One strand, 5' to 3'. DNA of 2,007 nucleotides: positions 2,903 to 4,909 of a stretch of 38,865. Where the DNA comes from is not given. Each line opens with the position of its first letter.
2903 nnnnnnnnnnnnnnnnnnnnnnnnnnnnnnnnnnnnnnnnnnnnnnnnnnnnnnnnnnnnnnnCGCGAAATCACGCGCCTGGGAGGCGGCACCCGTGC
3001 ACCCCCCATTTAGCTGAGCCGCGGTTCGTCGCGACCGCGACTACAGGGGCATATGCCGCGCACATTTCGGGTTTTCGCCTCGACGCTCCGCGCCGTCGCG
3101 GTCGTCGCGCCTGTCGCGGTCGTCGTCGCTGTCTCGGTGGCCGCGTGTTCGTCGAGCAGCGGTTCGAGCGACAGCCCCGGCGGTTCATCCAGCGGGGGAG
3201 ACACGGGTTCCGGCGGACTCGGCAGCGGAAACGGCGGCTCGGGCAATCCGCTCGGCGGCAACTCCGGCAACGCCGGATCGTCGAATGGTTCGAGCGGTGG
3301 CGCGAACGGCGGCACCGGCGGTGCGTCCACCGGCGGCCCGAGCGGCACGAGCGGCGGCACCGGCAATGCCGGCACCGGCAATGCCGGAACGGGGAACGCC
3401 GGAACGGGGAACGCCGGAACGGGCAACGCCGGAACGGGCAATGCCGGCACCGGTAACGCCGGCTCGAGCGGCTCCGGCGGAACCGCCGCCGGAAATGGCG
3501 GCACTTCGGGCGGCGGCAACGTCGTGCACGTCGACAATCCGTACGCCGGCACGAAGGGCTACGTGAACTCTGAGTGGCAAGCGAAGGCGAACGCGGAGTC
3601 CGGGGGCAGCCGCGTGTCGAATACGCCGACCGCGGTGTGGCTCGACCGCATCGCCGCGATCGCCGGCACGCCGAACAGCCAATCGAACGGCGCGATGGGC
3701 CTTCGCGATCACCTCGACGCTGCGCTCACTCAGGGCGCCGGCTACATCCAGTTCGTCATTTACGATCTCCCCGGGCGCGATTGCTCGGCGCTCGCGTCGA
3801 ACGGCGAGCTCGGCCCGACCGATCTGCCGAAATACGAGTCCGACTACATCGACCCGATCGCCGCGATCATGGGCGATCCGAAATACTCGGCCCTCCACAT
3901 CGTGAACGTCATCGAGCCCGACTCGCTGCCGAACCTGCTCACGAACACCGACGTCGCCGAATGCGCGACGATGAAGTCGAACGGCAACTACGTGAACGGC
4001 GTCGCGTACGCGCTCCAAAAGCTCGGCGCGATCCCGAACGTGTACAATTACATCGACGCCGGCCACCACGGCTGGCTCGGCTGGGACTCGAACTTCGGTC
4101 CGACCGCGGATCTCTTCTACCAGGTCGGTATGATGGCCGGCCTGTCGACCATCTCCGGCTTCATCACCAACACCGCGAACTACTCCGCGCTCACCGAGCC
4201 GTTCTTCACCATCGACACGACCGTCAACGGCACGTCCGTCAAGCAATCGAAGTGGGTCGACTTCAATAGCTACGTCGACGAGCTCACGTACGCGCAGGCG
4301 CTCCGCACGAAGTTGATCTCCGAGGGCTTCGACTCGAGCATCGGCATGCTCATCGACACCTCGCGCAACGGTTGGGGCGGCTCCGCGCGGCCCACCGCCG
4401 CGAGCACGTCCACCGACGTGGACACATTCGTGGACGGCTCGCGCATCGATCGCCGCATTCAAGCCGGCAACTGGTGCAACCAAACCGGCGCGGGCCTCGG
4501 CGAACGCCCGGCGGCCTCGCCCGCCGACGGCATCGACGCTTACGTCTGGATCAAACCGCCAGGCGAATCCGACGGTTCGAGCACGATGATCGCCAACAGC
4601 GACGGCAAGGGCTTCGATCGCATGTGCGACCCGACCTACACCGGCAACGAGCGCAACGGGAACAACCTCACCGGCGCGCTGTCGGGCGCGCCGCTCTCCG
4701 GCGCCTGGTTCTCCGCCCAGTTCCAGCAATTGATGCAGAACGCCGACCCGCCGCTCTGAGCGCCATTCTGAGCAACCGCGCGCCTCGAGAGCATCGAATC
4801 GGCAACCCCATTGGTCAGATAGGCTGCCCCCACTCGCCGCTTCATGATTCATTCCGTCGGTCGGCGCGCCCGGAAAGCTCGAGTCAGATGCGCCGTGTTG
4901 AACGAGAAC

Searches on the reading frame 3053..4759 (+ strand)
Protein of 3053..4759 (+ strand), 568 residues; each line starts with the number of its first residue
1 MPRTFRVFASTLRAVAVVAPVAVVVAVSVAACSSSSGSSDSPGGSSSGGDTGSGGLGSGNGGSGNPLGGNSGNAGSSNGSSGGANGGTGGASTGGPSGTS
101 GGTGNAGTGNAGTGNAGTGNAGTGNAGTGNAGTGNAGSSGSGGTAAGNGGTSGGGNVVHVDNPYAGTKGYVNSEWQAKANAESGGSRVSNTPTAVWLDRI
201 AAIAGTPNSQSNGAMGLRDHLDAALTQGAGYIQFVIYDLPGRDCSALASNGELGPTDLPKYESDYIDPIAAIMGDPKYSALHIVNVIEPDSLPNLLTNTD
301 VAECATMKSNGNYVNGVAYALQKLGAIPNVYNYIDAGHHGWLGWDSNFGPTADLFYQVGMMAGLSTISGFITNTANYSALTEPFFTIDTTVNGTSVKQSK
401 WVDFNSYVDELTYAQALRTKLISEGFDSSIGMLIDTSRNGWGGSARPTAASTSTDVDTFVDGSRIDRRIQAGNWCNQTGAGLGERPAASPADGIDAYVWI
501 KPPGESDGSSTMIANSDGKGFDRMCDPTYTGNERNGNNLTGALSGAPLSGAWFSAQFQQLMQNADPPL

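Call 64: search_protein_families(library=pfam, proteins=[window:3053-4759:+], max_evalue=0.0001)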
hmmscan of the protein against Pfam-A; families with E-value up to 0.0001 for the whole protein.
window:3053-4759:+ (568 aa): 1 family
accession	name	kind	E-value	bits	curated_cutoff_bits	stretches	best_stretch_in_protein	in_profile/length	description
PF01341.22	Glyco_hydro_6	-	5.6e-95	319.1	27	1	178-516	11-303/305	Glycosyl hydrolases family 6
